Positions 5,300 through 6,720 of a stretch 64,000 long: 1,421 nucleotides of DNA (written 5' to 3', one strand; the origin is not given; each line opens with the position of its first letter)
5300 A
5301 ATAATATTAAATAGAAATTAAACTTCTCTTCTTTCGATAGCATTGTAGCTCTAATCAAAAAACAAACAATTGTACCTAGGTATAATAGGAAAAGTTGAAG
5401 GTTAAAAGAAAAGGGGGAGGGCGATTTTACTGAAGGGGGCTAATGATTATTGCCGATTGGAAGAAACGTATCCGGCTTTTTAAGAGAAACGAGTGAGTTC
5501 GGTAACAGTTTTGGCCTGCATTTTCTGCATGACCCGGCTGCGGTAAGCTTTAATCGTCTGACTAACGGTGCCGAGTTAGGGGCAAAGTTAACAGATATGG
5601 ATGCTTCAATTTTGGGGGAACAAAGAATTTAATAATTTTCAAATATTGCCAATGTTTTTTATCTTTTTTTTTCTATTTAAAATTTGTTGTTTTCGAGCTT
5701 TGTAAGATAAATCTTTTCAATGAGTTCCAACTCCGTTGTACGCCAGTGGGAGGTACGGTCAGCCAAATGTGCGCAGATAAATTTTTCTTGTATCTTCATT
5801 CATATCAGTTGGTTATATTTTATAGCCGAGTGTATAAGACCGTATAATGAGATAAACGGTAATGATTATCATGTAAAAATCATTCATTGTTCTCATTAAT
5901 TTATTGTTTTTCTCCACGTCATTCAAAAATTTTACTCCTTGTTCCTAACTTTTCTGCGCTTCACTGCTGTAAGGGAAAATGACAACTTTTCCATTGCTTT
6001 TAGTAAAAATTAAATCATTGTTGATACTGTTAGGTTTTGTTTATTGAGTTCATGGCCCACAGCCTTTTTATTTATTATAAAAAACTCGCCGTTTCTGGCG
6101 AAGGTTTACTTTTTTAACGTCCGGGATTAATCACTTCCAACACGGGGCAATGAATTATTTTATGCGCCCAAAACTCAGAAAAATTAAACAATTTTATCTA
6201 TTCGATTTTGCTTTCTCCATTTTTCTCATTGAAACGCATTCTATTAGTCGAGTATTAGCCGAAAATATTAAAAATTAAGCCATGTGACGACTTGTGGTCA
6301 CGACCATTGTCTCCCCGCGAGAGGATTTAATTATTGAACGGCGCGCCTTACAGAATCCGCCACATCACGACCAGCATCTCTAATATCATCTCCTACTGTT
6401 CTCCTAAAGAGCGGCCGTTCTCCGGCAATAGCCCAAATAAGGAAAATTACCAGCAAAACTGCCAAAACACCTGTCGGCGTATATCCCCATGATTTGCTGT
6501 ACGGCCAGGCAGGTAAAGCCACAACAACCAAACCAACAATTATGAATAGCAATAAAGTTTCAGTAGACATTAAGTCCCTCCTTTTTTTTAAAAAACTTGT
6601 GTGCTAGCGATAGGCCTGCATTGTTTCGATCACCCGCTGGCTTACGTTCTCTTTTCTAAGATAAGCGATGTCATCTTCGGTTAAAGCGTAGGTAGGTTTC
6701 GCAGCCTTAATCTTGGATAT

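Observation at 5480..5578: Relic of a FixJ-type regulator 3' end embedded beside the dnaK promoter module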

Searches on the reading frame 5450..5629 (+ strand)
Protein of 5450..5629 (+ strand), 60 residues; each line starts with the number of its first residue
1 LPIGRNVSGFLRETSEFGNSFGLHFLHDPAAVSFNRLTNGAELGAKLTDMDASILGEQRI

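Call 55: search_protein_families(library=pfam, proteins=[window:5450-5629:+], max_evalue=1)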
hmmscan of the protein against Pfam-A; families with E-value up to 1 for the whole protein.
seq(60 aa): 0 families

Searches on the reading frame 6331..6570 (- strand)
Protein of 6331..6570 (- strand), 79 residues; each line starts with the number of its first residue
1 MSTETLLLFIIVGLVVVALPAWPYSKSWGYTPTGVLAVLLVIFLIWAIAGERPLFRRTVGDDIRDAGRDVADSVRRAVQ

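Call 55: search_protein_families(library=pfam, proteins=[window:6331-6570:-], max_evalue=1)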
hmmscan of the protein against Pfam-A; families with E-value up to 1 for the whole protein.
window:6331-6570:- (79 aa): 3 families
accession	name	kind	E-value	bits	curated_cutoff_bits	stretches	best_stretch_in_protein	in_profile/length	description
PF11752.14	DUF3309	-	1.7e-14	54.1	22.3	1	4-50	2-48/50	Protein of unknown function (DUF3309)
PF07254.17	Cpta_toxin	-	0.023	15.3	27.3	1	6-52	18-59/133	Membrane-bound toxin component of toxin-antitoxin system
PF13567.11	DUF4131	-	0.063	13.4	31.6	1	6-53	5-53/165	Domain of unknown function (DUF4131)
